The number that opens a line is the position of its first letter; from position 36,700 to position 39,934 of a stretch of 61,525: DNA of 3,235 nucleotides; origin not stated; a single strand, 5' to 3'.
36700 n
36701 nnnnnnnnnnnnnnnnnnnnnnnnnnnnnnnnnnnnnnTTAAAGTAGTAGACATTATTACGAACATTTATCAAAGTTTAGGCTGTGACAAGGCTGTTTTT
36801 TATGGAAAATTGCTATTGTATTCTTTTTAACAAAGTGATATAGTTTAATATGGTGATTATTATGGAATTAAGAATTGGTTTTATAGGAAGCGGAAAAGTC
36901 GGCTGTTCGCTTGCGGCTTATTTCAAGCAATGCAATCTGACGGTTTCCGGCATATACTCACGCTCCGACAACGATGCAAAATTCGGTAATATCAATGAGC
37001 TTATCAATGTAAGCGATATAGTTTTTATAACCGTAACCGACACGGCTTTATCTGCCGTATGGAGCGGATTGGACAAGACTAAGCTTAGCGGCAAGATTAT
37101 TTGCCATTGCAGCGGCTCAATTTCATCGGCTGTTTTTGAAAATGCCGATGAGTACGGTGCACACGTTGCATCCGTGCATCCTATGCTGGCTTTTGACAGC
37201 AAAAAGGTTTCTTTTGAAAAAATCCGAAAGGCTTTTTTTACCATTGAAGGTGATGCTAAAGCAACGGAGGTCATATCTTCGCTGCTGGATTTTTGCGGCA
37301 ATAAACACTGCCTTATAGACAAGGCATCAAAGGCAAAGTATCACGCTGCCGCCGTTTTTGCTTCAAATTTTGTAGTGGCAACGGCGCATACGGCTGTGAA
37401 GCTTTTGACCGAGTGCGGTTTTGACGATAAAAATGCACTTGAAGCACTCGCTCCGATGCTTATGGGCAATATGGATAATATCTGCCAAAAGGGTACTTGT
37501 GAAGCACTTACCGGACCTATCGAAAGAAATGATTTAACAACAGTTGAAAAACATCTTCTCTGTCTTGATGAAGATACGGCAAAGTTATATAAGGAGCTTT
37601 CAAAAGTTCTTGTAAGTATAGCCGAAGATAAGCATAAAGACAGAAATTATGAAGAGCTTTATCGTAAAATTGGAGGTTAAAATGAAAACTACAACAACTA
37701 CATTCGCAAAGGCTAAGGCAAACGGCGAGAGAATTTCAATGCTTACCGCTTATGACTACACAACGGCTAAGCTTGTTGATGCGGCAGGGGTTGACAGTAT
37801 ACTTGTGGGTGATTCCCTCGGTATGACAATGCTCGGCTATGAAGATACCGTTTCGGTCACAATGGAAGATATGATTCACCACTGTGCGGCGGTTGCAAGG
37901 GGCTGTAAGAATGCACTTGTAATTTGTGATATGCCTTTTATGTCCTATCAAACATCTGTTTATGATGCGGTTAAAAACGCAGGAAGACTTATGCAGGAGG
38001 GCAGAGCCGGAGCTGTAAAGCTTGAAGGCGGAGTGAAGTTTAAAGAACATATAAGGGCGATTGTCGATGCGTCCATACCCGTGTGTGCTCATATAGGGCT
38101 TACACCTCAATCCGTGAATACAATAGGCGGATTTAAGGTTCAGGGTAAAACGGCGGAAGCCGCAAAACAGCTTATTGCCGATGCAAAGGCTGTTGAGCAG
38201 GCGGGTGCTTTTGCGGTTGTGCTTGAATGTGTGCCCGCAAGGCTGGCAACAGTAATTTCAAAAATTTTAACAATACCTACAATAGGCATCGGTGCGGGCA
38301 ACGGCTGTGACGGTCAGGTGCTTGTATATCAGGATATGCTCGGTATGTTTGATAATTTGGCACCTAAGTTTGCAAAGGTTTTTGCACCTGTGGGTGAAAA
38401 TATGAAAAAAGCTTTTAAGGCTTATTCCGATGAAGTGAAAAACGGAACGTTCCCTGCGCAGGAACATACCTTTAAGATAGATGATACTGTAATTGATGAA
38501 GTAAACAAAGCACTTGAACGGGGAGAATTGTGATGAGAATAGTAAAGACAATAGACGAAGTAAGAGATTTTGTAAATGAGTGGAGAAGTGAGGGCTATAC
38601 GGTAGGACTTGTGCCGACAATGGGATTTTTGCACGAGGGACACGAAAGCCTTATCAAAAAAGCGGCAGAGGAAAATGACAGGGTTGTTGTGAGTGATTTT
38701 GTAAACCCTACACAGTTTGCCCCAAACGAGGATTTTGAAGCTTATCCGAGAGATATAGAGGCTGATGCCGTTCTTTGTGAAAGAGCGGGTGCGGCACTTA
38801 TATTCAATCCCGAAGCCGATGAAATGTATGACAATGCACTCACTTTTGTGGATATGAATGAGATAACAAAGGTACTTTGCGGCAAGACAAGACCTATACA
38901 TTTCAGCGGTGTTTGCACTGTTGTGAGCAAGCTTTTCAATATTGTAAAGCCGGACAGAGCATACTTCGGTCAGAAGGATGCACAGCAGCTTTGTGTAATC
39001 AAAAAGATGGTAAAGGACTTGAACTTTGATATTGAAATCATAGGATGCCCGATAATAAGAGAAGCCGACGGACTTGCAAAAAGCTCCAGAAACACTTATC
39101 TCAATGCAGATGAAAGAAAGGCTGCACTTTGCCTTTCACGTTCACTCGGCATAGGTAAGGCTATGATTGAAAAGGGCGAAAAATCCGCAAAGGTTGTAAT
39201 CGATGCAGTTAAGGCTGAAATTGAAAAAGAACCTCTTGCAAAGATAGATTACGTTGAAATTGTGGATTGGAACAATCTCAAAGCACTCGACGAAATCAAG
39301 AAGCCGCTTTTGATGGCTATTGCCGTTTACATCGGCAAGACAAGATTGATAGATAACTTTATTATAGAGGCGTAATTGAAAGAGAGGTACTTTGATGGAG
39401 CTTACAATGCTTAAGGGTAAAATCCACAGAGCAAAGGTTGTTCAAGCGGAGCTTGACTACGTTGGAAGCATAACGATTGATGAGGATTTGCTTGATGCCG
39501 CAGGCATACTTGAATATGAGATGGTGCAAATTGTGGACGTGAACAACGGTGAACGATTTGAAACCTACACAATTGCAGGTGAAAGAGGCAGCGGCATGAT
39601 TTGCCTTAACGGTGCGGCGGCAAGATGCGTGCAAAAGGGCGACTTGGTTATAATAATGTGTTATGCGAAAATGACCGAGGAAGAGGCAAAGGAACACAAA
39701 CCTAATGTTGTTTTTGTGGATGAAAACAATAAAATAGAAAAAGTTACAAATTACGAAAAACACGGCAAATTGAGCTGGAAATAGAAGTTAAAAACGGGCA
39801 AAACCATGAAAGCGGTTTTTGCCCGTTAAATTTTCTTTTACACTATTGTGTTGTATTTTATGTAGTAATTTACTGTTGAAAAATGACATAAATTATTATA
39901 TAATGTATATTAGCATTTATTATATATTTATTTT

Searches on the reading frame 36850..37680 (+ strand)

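Call 9: search_protein_families(library=pfam, proteins=[window:36850-37680:+], max_evalue=0.001)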
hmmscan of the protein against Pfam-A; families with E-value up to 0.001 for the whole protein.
window:36850-37680:+ (276 aa): 4 families
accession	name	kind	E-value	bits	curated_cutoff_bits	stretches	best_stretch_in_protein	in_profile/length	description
PF10728.14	DUF2520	-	6.9e-40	136.1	25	1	129-252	2-123/125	Domain of unknown function (DUF2520)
PF10727.15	Rossmann-like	-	2.9e-08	34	23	1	6-111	14-131/131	Rossmann-like domain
PF03807.23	F420_oxidored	-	7.8e-06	26.8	21.6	1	8-84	1-88/94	NADP oxidoreductase coenzyme F420-dependent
PF02826.25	2-Hacid_dh_C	-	3.4e-05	23.7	25.1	0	6-65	36-102/178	D-isomer specific 2-hydroxyacid dehydrogenase, NAD binding domain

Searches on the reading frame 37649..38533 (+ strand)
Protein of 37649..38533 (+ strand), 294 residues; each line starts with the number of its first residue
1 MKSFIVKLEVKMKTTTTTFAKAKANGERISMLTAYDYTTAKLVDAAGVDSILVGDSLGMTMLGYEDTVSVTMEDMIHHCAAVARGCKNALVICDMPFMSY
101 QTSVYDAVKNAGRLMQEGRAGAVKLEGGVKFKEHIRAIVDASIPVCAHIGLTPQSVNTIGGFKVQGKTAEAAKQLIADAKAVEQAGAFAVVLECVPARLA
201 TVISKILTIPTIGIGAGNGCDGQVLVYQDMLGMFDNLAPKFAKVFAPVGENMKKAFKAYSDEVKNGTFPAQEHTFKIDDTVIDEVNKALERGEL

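Call 9: search_protein_families(library=pfam, proteins=[window:37649-38533:+], max_evalue=0.001)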
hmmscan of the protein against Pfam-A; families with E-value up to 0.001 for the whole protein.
window:37649-38533:+ (294 aa): 3 families
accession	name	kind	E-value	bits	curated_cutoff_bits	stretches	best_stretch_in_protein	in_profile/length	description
PF02548.21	Pantoate_transf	-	2.8e-119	397.7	28.7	1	13-270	1-258/259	Ketopantoate hydroxymethyltransferase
PF13714.12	PEP_mutase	-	6e-07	29.7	31.5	1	20-128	2-107/240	Phosphoenolpyruvate phosphomutase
PF10875.13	DUF2670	-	0.00021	21.9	25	1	55-145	40-134/145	Protein of unknown function (DUF2670)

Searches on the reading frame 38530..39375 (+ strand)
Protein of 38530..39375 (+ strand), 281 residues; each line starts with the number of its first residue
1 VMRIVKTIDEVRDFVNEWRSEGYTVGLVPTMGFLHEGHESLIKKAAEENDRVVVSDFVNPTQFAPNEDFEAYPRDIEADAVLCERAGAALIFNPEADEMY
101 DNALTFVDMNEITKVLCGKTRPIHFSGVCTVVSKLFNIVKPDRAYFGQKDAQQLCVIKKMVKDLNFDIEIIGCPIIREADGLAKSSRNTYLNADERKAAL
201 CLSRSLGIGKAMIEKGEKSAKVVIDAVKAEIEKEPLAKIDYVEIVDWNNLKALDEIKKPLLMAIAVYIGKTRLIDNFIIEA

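Call 9: search_protein_families(library=pfam, proteins=[window:38530-39375:+], max_evalue=0.001)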
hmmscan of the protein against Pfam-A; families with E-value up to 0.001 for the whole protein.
window:38530-39375:+ (281 aa): 1 family
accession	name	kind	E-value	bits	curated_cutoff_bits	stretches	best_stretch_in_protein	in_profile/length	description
PF02569.21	Pantoate_ligase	-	1.4e-112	375.7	20.7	1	3-277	1-267/268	Pantoate-beta-alanine ligase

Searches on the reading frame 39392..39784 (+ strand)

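Call 9: search_protein_families(library=pfam, proteins=[window:39392-39784:+], max_evalue=0.001)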
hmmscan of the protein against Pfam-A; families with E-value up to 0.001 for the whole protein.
window:39392-39784:+ (130 aa): 1 family
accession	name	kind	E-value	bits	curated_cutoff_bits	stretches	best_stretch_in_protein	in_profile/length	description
PF02261.22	Asp_decarbox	-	8.3e-56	187.3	25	1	2-115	1-114/115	Aspartate decarboxylase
